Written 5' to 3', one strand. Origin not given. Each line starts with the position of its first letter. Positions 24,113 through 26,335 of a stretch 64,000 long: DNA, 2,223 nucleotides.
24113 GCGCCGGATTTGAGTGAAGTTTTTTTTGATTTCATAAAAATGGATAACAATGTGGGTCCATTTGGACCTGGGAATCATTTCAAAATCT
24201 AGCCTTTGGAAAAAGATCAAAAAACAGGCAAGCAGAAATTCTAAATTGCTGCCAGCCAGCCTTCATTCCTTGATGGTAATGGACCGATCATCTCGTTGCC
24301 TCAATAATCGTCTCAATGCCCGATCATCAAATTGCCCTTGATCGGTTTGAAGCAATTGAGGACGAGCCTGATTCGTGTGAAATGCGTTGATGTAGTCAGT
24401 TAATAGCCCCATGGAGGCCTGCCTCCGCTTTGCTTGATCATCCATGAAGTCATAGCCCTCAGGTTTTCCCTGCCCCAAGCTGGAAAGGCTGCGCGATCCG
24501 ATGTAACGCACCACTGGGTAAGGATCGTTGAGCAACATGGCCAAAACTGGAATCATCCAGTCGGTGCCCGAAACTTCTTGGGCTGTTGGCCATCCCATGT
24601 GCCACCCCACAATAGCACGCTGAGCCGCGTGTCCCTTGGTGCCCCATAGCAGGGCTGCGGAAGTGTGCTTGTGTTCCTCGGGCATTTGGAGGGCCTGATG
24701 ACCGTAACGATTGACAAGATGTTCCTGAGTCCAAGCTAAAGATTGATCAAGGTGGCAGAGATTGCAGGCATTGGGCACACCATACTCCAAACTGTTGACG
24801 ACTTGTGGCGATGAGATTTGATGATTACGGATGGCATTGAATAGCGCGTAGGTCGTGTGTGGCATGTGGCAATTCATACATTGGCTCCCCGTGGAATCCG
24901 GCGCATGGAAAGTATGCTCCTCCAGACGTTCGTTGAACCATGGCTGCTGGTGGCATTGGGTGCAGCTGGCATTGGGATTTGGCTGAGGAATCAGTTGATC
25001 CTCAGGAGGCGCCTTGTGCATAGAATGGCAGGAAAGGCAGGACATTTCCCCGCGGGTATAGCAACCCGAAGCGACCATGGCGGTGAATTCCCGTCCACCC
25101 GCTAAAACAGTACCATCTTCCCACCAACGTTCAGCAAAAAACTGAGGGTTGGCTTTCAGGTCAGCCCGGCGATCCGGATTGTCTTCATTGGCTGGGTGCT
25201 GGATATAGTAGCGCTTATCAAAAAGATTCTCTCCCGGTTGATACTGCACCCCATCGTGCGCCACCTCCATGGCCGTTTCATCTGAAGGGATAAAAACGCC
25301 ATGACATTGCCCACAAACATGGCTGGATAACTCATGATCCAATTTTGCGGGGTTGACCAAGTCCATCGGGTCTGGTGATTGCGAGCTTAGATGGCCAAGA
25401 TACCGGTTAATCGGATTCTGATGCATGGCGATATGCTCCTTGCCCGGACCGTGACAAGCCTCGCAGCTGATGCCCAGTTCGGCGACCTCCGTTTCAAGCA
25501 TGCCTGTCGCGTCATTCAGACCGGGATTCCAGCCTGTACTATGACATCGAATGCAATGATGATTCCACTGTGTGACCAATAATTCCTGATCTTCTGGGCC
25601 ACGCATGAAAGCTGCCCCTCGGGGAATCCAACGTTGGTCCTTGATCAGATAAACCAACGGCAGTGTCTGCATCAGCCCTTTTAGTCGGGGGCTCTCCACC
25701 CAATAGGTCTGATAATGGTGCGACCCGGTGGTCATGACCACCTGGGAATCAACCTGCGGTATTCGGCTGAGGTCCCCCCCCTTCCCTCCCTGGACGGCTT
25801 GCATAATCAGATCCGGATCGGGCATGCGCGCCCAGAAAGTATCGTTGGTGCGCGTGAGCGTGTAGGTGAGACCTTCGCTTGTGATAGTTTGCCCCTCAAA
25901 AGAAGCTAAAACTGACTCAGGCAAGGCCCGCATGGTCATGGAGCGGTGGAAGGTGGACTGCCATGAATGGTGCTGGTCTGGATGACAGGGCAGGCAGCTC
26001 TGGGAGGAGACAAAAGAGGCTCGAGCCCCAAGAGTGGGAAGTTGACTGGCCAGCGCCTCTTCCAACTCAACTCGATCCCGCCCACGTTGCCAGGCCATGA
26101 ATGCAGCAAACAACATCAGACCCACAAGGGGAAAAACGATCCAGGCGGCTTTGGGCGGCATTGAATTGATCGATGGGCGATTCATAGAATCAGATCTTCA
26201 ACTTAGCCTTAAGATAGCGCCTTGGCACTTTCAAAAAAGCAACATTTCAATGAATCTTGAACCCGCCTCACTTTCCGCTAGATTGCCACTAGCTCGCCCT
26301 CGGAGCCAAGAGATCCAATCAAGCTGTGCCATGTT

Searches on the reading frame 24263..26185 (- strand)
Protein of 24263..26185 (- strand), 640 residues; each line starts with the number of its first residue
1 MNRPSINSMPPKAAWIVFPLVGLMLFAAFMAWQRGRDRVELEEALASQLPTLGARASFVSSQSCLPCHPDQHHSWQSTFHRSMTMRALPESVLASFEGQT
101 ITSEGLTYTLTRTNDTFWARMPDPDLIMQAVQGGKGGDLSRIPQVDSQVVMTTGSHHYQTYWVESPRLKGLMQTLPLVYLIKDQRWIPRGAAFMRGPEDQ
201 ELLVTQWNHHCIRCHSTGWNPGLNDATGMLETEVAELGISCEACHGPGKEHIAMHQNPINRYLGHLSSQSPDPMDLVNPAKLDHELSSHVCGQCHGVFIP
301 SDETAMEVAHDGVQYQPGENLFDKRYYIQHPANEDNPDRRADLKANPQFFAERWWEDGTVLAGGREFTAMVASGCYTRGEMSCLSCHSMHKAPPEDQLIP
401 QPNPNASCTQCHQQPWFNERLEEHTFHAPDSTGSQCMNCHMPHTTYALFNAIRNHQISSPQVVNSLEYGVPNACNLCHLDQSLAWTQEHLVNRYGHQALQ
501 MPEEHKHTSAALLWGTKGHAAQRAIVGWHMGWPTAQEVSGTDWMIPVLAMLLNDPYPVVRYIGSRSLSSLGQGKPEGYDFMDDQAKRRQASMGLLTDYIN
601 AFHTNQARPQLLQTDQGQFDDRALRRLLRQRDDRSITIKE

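Call 79: search_protein_families(library=pfam, proteins=[window:24263-26185:-], max_evalue=0.00001)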
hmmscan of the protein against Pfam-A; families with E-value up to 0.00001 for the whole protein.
window:24263-26185:- (640 aa): 4 families
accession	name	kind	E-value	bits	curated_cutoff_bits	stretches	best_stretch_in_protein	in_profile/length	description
PF09699.15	Paired_CXXCH_1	-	5.1e-08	32.9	20.6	0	380-413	6-37/41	Doubled CXXCH motif (Paired_CXXCH_1)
PF14522.11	Cytochrome_C7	-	1.1e-06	28.8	24.8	0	405-478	13-66/67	Cytochrome c7 and related cytochrome c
PF02335.20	Cytochrom_C552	-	3.2e-06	26.8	24.1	0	431-501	242-304/438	Cytochrome c552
PF13435.11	Cytochrome_C554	-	8.2e-06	27.1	20.8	0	207-246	47-84/84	Cytochrome c554 and c-prime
